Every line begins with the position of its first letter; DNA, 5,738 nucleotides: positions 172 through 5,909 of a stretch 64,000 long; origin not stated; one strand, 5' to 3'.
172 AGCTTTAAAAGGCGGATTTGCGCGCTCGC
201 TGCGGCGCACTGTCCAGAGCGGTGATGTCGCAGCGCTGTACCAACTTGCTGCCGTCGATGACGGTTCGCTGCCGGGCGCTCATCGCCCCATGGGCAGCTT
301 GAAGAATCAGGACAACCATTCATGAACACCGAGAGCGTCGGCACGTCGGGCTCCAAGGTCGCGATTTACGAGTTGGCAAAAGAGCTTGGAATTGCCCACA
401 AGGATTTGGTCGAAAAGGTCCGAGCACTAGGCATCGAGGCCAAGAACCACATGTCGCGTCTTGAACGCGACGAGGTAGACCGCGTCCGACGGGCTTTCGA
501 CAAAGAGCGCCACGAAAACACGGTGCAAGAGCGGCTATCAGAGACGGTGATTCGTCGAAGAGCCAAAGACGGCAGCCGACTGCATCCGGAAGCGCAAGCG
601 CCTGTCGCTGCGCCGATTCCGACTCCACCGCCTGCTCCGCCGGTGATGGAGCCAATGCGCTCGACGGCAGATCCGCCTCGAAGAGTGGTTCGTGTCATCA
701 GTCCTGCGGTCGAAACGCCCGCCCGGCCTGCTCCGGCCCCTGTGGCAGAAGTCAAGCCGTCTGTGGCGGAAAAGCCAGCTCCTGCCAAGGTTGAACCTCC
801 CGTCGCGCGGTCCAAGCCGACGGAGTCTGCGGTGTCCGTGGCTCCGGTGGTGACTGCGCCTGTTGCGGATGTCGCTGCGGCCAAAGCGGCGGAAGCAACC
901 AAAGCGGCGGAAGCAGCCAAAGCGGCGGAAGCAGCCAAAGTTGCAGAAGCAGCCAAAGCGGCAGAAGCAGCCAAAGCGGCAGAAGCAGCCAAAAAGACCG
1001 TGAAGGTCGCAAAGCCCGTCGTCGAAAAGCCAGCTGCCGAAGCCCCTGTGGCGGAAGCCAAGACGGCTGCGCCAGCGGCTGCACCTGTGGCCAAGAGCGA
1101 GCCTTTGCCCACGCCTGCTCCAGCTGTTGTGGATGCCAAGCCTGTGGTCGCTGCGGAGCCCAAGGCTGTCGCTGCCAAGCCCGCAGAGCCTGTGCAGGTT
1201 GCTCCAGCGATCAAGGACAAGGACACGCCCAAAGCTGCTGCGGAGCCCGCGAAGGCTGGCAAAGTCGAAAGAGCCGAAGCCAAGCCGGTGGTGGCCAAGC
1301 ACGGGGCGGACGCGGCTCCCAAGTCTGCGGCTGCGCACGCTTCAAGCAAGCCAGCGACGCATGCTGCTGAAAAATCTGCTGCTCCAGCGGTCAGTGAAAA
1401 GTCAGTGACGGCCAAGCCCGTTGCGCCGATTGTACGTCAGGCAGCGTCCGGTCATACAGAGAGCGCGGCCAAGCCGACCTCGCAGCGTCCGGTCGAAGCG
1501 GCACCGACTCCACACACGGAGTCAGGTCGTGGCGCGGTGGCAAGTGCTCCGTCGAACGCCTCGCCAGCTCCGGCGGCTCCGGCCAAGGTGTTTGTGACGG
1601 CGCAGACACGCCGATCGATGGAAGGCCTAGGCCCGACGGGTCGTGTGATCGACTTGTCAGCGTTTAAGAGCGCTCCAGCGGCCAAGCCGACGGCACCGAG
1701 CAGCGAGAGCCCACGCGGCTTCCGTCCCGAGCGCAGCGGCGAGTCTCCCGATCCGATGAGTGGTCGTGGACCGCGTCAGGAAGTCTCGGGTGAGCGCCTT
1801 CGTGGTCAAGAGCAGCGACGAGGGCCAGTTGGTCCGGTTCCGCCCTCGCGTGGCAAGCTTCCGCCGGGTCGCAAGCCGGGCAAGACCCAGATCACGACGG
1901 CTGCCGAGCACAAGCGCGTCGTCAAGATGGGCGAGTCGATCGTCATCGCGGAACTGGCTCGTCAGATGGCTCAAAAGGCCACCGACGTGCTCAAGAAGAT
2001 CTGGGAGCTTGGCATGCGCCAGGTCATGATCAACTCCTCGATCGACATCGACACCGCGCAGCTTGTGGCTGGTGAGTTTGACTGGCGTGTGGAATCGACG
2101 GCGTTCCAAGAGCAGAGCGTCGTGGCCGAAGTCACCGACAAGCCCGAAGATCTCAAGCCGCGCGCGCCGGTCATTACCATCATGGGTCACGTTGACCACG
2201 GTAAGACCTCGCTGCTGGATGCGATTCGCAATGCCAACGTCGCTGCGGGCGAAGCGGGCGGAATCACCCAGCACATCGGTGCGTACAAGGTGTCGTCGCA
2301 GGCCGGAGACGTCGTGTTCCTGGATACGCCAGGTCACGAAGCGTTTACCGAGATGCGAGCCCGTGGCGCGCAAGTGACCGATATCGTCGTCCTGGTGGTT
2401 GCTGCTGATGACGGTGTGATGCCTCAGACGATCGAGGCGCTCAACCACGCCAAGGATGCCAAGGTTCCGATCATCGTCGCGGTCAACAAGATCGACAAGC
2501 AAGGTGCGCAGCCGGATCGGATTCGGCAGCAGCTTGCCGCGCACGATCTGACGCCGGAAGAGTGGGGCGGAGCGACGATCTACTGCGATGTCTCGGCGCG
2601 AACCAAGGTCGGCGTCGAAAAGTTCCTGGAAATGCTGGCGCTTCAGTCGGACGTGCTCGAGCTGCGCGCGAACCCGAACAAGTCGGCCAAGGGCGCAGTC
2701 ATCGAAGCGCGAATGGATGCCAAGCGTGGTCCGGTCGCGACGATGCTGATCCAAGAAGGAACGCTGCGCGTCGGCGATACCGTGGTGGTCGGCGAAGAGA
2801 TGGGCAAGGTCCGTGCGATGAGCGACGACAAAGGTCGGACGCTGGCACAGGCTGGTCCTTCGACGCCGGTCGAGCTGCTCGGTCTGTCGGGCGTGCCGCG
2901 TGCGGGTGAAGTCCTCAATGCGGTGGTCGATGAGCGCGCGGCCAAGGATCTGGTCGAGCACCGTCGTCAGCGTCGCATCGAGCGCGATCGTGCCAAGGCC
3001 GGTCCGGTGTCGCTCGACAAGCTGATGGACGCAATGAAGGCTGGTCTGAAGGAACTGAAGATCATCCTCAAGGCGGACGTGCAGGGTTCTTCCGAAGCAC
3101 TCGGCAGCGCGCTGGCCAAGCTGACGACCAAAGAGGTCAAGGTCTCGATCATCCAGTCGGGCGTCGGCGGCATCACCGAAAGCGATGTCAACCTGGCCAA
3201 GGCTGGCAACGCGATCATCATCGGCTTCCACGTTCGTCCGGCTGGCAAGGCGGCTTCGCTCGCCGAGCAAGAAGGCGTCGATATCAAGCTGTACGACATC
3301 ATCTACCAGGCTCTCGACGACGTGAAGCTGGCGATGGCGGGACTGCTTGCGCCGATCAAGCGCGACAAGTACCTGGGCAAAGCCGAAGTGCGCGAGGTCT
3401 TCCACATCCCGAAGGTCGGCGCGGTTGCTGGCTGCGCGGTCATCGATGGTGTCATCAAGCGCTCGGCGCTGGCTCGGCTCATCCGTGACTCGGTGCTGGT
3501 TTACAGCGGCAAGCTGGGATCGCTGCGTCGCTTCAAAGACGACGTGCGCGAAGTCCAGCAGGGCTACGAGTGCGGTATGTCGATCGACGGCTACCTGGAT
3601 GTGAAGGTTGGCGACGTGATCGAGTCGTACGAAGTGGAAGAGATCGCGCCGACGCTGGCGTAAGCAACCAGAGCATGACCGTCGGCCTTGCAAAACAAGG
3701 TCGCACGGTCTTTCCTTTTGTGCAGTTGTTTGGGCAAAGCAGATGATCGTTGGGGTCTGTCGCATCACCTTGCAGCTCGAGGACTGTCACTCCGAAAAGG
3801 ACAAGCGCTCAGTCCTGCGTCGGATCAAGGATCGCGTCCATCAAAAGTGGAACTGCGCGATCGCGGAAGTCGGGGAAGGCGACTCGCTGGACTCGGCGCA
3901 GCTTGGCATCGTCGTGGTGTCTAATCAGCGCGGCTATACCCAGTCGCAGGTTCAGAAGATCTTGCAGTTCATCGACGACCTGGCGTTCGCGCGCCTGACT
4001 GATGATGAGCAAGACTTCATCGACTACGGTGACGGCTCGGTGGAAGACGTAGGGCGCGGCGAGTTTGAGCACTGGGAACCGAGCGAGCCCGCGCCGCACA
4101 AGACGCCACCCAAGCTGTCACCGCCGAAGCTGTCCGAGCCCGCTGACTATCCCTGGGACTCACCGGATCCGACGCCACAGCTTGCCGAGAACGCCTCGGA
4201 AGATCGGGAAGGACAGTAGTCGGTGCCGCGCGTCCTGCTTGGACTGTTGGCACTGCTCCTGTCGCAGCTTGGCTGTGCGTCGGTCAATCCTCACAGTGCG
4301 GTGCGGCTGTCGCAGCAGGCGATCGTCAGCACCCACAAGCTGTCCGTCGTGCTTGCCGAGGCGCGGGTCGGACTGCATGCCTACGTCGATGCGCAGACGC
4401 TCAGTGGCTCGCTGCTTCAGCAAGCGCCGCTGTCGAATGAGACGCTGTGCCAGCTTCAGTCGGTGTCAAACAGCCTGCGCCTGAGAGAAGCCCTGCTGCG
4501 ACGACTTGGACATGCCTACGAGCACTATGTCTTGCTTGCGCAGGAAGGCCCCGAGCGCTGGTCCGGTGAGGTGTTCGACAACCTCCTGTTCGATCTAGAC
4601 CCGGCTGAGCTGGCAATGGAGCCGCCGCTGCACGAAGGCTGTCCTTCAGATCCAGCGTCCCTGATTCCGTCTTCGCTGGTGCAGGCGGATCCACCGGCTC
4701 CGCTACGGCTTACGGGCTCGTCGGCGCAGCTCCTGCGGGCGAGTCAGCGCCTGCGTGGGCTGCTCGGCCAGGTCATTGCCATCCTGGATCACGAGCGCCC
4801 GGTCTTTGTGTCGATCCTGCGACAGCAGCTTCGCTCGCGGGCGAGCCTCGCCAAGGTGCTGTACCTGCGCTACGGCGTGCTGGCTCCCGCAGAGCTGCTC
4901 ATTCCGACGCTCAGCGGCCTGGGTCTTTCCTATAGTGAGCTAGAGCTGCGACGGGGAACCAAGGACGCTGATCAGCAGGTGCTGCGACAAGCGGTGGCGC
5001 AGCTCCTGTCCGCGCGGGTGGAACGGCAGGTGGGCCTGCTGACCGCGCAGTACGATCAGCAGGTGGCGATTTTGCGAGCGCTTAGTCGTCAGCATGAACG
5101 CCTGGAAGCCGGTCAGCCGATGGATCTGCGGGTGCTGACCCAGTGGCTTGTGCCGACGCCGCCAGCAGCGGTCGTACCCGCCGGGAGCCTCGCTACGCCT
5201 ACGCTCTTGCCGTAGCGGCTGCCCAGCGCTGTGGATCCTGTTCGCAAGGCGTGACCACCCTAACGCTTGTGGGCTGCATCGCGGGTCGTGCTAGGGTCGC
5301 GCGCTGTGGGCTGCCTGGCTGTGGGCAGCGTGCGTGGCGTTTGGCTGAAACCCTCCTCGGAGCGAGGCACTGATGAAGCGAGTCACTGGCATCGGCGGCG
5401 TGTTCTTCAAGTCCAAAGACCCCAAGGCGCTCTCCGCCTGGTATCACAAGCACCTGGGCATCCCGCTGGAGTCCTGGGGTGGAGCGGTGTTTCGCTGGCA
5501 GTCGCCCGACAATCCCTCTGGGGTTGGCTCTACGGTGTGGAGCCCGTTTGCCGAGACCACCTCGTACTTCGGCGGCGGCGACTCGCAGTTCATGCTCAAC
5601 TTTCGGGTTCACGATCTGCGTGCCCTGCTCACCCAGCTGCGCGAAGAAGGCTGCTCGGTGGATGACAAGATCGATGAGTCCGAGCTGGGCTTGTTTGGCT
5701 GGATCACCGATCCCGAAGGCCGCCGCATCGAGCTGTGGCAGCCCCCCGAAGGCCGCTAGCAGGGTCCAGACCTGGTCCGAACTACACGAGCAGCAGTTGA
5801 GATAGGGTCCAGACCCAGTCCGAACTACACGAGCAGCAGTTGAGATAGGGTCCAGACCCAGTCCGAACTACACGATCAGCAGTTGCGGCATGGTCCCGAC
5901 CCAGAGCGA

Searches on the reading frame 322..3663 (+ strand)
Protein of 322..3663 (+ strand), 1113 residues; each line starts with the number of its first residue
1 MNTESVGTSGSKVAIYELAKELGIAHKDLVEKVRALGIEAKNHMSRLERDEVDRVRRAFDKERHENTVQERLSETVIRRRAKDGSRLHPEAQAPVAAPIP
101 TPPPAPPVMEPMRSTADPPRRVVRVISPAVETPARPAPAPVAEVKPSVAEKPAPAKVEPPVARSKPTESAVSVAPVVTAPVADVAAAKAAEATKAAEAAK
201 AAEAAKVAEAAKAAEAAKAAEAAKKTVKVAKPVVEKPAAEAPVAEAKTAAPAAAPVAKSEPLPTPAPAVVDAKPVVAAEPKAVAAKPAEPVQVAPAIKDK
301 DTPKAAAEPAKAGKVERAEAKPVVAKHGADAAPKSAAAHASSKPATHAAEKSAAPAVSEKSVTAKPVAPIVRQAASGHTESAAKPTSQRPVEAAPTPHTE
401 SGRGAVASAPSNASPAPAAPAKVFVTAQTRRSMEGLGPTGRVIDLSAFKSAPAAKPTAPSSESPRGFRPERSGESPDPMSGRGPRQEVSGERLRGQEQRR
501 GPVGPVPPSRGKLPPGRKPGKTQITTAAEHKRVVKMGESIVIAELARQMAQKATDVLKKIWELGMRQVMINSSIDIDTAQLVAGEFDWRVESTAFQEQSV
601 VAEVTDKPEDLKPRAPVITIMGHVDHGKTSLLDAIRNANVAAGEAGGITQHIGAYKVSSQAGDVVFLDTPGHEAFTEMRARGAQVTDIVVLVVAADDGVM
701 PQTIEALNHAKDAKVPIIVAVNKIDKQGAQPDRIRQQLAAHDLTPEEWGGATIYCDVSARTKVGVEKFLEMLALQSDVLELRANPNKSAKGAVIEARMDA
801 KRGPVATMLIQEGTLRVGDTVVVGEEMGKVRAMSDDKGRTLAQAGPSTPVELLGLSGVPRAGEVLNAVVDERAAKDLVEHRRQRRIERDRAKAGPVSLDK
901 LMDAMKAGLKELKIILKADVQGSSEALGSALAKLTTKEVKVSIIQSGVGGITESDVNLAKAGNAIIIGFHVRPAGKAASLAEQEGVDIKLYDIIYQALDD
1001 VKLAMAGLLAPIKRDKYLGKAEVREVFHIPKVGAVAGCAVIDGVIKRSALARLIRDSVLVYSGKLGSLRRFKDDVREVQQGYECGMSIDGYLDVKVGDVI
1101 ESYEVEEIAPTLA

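Call 33: search_protein_families(library=pfam, proteins=[window:322-3663:+])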
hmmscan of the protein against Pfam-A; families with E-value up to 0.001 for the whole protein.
window:322-3663:+ (1113 aa): 9 families
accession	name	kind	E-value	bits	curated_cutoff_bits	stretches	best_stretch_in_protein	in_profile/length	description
PF11987.13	IF-2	-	1.2e-40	138.5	27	1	890-1002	4-117/117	Translation-initiation factor 2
PF00009.33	GTP_EFTU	-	1.1e-33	116.8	26.5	1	617-773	5-183/188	Elongation factor Tu GTP binding domain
PF22042.2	EF-G_D2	-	1.7e-27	95.8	27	1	789-867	2-83/84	Elongation factor G domain 2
PF04760.21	IF2_N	-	5.2e-22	77.8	25.3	2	11-61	2-52/53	Translation initiation factor IF-2, N-terminal region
PF01926.29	MMR_HSR1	-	2.3e-11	44.2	21.9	1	618-723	2-113/113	50S ribosome-binding GTPase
PF03144.31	GTP_EFTU_D2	-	1.1e-09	39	30.3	1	1033-1100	1-72/73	Elongation factor Tu domain 2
PF00071.28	Ras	-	3.3e-05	23.9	21.6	1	619-773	3-157/162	Ras family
PF02421.24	FeoB_N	-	0.00011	22.1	27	1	618-738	3-129/156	Ferrous iron transport protein B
PF00025.27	Arf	-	0.00024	21.1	22.3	1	618-771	17-169/174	ADP-ribosylation factor family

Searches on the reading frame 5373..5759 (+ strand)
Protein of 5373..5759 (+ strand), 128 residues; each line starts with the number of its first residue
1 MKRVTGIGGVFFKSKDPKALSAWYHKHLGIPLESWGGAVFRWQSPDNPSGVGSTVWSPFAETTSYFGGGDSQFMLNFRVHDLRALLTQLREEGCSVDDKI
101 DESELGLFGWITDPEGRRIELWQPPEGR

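Call 9: find_encoding_contigs(protein=window:5373-5759:+, flank=3000, max_places=6)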
Protein window:5373-5759:+ (128 aa): 10 contigs read that carry it; 6 places shown.
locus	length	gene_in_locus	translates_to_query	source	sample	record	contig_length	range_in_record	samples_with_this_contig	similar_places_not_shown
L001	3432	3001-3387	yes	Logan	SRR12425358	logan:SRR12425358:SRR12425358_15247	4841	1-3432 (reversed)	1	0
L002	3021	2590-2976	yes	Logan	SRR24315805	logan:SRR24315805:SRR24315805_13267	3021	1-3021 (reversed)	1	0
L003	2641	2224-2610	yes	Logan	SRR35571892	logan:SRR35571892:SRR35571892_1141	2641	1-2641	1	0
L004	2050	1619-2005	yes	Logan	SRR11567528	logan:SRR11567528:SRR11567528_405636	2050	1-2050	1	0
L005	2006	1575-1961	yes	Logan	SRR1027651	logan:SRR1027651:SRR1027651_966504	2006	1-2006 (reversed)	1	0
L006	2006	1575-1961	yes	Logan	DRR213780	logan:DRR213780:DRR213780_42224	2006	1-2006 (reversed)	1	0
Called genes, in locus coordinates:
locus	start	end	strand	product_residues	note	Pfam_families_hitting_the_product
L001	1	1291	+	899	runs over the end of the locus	?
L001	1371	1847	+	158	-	PF04456:DUF503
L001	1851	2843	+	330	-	-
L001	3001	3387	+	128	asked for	PF18029:Glyoxalase_6 (weak)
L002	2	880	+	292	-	?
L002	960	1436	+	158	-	PF04456:DUF503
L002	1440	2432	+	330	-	-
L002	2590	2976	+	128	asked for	PF18029:Glyoxalase_6 (weak)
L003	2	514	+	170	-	?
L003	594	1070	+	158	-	PF04456:DUF503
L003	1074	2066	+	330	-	-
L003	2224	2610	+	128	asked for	PF18029:Glyoxalase_6 (weak)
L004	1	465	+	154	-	?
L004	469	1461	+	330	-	-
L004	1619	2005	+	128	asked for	PF18029:Glyoxalase_6 (weak)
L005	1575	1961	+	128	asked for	PF18029:Glyoxalase_6 (weak)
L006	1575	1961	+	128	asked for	PF18029:Glyoxalase_6 (weak)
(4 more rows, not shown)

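Call 33: search_protein_families(library=pfam, proteins=[window:5373-5759:+])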
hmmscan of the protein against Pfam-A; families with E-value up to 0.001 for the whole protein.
window:5373-5759:+ (128 aa): 2 families
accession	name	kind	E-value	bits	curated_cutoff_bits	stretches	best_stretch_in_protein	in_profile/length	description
PF18029.7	Glyoxalase_6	-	7e-06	27.1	23.6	1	10-121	2-105/106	Glyoxalase-like domain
PF00903.31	Glyoxalase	-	8.1e-05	23.4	20.6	1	15-121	10-121/121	Glyoxalase/Bleomycin resistance protein/Dioxygenase superfamily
